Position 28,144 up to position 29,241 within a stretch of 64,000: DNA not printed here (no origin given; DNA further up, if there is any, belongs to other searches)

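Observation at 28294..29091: Heliorhodopsin gene beside DNA-repair genes (UvrD-nuclease fusion and HhH-GPD glycosylase)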

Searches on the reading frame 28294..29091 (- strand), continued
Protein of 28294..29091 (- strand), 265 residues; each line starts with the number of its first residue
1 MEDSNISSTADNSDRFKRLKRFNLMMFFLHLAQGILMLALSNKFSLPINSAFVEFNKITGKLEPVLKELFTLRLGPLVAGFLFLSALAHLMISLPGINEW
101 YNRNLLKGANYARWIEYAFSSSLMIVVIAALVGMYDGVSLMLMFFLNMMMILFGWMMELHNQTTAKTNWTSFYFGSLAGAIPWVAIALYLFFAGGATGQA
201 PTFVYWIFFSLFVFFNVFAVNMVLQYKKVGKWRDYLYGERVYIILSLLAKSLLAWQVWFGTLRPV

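Call 24: search_protein_families(library=pfam, alignment_id=A1, max_evalue=0.00001)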
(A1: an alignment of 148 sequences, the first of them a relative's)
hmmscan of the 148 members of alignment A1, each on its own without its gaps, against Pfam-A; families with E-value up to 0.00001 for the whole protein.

A. member 1, L001:8090-8656:+ (188 aa): 5 families
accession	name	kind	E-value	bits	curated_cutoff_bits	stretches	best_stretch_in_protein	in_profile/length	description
PF13671.12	AAA_33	-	1.6e-14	54.8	27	1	6-145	1-138/143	AAA domain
PF13238.12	AAA_18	-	1.5e-06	29.2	29.4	0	7-126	1-113/128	AAA domain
PF06414.18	Zeta_toxin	-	4.5e-06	26.7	22.3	1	3-128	15-147/199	Zeta toxin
PF13189.12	Cytidylate_kin2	-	4.6e-06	27.4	28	1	7-59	2-52/176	Cytidylate kinase-like family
PF00004.35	AAA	-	5.4e-06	27.3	21.2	0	7-37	1-31/131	ATPase family associated with various cellular activities (AAA)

B. families by the number of members that match (of 148 scanned): 124 families (the first 25 are shown)
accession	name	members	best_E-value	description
PF00005.33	ABC_tran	5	1e-46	ABC transporter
PF13231.12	PMT_2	5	3.6e-11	Dolichyl-phosphate-mannose-protein mannosyltransferase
PF01625.27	PMSR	3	4.7e-64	Peptide methionine sulfoxide reductase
PF00072.30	Response_reg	3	1.2e-14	Response regulator receiver domain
PF02355.23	SecD_SecF_C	2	6.5e-58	Protein export membrane protein SecD/SecF, C-terminal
PF00271.37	Helicase_C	2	1.6e-32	Helicase conserved C-terminal domain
PF07690.21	MFS_1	2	2e-27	Major Facilitator Superfamily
PF03013.19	Pyr_excise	2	3.6e-27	Pyrimidine dimer DNA glycosylase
PF00535.33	Glycos_transf_2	2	1.2e-26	Glycosyl transferase family 2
PF00383.29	dCMP_cyt_deam_1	2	5.6e-24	Cytidine and deoxycytidylate deaminase zinc-binding region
PF00173.33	Cyt-b5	2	1.8e-21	Cytochrome b5-like Heme/Steroid binding domain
PF12704.14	MacB_PCD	2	2.6e-21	MacB-like periplasmic core domain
PF02687.27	FtsX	2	1.6e-20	FtsX-like permease C-terminal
PF13304.12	AAA_21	2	1e-18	AAA domain, putative AbiEii toxin, Type IV TA system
PF01541.30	GIY-YIG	2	2.9e-17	GIY-YIG catalytic domain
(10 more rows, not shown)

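Call 25: search_protein_families(library=pfam, alignment_id=A2, max_evalue=0.00001)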
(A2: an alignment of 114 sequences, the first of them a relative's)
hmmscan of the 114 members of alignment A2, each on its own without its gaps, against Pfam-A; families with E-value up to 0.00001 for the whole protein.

A. member 1, L047:2748-3068:- (106 aa): 0 families

B. families by the number of members that match (of 114 scanned): 98 families (the first 25 are shown)
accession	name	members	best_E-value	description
PF12146.15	Hydrolase_4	3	1e-24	Serine aminopeptidase, S33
PF05257.22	CHAP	3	4.1e-19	CHAP domain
PF00561.26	Abhydrolase_1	3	2.1e-13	alpha/beta hydrolase fold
PF01476.26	LysM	3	9.6e-11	LysM domain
PF12697.13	Abhydrolase_6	3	1.1e-10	Alpha/beta hydrolase family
PF00501.34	AMP-binding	2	4.8e-55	AMP-binding enzyme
PF09945.14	DUF2177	2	2.4e-43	Predicted membrane protein (DUF2177)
PF13424.12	TPR_12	2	6.1e-39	Tetratricopeptide repeat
PF13419.12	HAD_2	2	6.9e-32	Haloacid dehalogenase-like hydrolase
PF00076.28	RRM_1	2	3.5e-26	RNA recognition motif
PF00702.32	Hydrolase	2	6.1e-26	haloacid dehalogenase-like hydrolase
PF13191.12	AAA_16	2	1.1e-20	AAA ATPase domain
PF13451.12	zf_Tbcl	2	2.3e-20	Probable treble clef domain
PF23477.1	zf_Tbcl_2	2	2.6e-20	Probable treble clef zinc finger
PF07719.23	TPR_2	2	1.5e-19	Tetratricopeptide repeat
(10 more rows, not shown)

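Call 30: search_solved_structures(query=window:28294-29091:-, max_evalue=1e-30, show_alignments=5)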
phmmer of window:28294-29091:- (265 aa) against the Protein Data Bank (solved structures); distinct sequences matched with E-value up to 1e-30: 6.
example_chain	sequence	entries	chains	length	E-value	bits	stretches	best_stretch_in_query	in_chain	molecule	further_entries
6is6_A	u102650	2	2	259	3.4e-74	253.1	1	11-265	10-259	heliorhodopsin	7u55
7clj_A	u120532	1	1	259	7.8e-74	251.9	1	11-265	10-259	heliorhodopsin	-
9ljj_A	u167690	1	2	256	1.5e-56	195.2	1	15-264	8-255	Heliorhodopsin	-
6su3_X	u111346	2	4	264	1.7e-56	195.1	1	15-264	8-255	48C12 heliorhodopsin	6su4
6uh3_A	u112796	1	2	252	1.7e-55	191.7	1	16-262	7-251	Heliorhodopsin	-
9vfc_A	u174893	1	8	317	1.1e-36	130.1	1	17-264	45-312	heliorhodopsin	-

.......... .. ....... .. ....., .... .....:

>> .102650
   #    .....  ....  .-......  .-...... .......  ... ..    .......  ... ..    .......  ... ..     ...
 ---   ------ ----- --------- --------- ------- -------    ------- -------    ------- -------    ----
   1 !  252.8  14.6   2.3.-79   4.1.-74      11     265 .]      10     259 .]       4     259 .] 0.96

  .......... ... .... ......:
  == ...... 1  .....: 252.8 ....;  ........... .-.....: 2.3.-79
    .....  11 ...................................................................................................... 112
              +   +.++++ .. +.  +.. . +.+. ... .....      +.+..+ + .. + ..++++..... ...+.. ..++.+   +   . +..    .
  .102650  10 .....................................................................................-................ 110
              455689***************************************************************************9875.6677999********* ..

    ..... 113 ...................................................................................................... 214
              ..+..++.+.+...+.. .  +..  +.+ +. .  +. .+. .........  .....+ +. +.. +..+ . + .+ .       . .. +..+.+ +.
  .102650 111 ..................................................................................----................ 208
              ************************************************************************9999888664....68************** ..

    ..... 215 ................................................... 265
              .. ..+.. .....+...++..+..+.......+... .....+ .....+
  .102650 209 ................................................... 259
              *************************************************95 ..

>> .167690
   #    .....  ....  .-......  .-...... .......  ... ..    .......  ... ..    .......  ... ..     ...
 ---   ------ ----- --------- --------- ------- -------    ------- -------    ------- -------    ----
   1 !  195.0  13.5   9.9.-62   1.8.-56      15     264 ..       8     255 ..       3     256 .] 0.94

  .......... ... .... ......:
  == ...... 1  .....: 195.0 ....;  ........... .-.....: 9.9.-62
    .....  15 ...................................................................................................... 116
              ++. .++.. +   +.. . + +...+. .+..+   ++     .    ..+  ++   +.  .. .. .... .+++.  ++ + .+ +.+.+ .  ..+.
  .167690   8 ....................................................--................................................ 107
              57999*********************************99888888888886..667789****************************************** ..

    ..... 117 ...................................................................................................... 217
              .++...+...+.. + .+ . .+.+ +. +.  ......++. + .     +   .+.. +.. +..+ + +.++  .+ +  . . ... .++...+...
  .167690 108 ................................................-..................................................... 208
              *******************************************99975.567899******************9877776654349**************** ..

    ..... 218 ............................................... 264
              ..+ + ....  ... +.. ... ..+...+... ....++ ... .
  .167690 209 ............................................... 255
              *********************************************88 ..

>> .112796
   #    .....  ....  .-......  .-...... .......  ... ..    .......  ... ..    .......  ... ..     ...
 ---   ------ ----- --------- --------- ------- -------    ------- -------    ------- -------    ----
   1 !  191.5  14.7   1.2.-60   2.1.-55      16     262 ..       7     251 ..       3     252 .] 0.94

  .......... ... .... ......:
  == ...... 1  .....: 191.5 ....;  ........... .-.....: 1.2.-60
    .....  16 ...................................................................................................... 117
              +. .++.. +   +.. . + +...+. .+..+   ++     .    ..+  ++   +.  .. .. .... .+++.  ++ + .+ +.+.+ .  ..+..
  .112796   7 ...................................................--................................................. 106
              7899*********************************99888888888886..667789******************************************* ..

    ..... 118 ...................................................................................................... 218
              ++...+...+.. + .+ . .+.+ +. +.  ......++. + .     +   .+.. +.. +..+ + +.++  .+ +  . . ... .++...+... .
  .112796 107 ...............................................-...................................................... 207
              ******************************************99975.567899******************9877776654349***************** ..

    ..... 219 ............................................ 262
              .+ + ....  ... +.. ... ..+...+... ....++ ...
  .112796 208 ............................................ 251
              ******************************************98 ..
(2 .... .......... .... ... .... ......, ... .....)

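Call 42: find_related_loci(query=window:28294-29091:-, collection=metagenome_contigs, flank=10000)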
Query window:28294-29091:- (265 aa) in metagenome_contigs; peptide patterns used: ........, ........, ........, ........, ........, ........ (x = any residue, [..] = any of these).
600 stretches matched a pattern (row limit reached: there are more); 548 encode a relative of the query (tblastn E <= 1e-3); the best 80 are kept; 80 distinct loci.
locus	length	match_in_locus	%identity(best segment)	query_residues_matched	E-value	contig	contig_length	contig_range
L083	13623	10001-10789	76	3-265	8e-133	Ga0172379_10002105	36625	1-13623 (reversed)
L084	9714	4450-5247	75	1-265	4e-128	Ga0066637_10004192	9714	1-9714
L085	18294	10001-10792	71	3-265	2e-126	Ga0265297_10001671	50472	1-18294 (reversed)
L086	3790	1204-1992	71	1-265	2e-127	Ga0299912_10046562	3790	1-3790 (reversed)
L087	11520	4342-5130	70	1-265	6e-122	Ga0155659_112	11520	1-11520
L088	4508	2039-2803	70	11-265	6e-122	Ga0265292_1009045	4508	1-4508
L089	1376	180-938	74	13-265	6e-129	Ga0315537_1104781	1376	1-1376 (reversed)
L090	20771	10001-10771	69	6-265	2e-118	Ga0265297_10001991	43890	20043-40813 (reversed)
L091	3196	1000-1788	66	1-265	1e-120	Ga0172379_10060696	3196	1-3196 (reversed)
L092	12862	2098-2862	67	10-265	4e-117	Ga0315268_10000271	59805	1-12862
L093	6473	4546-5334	67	4-265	5e-116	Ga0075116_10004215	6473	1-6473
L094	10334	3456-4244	73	1-265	7e-115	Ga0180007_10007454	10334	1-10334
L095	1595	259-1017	68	12-264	2e-122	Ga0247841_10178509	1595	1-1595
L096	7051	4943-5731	69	1-265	3e-113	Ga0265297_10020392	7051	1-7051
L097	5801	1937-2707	70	10-264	4e-113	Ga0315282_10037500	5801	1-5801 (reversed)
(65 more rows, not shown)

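Call 48: search_protein_families(library=ncbifam, proteins=[window:28294-29091:-], max_evalue=0.01)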
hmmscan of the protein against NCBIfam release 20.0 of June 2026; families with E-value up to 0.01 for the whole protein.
window:28294-29091:- (265 aa): 1 family
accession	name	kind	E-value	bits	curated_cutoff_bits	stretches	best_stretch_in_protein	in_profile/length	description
NF038020.1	HeR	equivalog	5.2e-100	334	100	1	19-262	1-244/244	heliorhodopsin HeR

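Call 66: predict_structure(alignment_id=A4)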
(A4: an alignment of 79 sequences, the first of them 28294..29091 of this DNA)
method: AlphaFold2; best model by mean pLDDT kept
length: 265 residues; sequences in the alignment: 79
mean_pLDDT: 89.3   pTM: 0.85
mean pLDDT of the five models: 89.3, 88.6, 88.1, 87.0, 86.8
residues with pLDDT >= 90: 181; 70-90: 69; 50-70: 7; < 50: 8
segments of 3 or more residues with pLDDT < 50: 1-7
pLDDT, mean of each block of 10 residues (from residue 1): 45 88 97 94 88 93 93 94 97 95 90 94 95 93 96 90 85 88 91 78 89 93 90 91 95 91 64
secondary structure, 60 per line:
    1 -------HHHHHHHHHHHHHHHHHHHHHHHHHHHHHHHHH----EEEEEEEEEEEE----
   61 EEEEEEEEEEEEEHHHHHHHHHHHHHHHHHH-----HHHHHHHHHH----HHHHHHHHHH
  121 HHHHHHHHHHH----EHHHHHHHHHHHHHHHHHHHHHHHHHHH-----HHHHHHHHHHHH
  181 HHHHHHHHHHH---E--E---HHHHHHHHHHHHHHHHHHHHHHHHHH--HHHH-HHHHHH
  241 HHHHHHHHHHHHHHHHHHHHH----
elements in order: H8-40 E45-56 E61-73 H74-91 H97-106 H111-131 H137-163 H169-191 H202-227 H230-233 H235-261

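Call 69: fold_search(model_id=the predicted structure, library=pdb)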
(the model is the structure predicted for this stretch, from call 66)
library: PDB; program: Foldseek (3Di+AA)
matches with E <= 10: 467; with E <= 0.001: 13
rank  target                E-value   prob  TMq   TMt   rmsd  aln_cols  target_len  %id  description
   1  6is6                  3.6e-21  1.00  0.88  0.94   2.0       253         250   50  Crystal structure of Thermoplasmatales archaeon heliorhodopsin (released 2019-09-25)
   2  7clj                  1.7e-20  1.00  0.88  0.93   2.1       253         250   50  Crystal structure of Thermoplasmatales archaeon heliorhodopsin E108D mutant (released 2020-09-02)
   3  7u55                  2.3e-20  1.00  0.85  0.92   2.3       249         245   51  Crystal structure of Thermoplasmatales archaeon heliorhodopsin at pH 4.5 (released 2022-09-07)
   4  6su3_A                2.3e-17  1.00  0.84  0.87   2.5       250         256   41  Crystal structure of the 48C12 heliorhodopsin in the violet form at pH 8.8 (released 2019-12-11)
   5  9ljj_A                1.8e-16  1.00  0.85  0.89   2.7       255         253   42  cryo-EM structure of a nanobody bound heliorhodopsin (released 2025-02-12)
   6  6su4_A                2.8e-16  1.00  0.83  0.87   2.7       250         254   41  Crystal structure of the 48C12 heliorhodopsin in the blue form at pH 4.3 (released 2019-12-11)
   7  6su3_X                5.0e-16  1.00  0.84  0.86   2.5       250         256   40  Crystal structure of the 48C12 heliorhodopsin in the violet form at pH 8.8 (released 2019-12-11)
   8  6uh3_A                7.0e-16  1.00  0.83  0.89   2.7       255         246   40  Crystal structure of bacterial heliorhodopsin 48C12 (released 2019-12-04)
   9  6su4_X                1.1e-15  1.00  0.85  0.88   2.8       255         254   41  Crystal structure of the 48C12 heliorhodopsin in the blue form at pH 4.3 (released 2019-12-11)
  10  6uh3_B                4.5e-15  1.00  0.82  0.89   2.6       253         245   39  Crystal structure of bacterial heliorhodopsin 48C12 (released 2019-12-04)
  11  9cdc                  3.8e-04  1.00  0.60  0.66   8.9       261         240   13  Kalium channelrhodopsin 1 C110A mutant from Hyphochytrium catenoides, Dark State (released 2025-02-19)
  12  8zaq_C                6.9e-04  1.00  0.59  0.61   7.9       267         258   13  ExoC110T class 2 channelrhodopsin (released 2024-09-04)
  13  9wfa                  9.2e-04  1.00  0.54  0.57   5.4       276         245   11  Cryo-EM structure of psXR (released 2026-03-18)
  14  7bmh_B                1.0e-03  1.00  0.58  0.63   7.3       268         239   15  Crystal structure of a light-driven proton pump LR (Mac) from Leptosphaeria maculans (released 2021-07-07)
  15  7w74_A                1.1e-03  1.00  0.62  0.72   6.6       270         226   17  Crystal structure of DTG rhodopsin from Pseudomonas putida (released 2022-02-23)
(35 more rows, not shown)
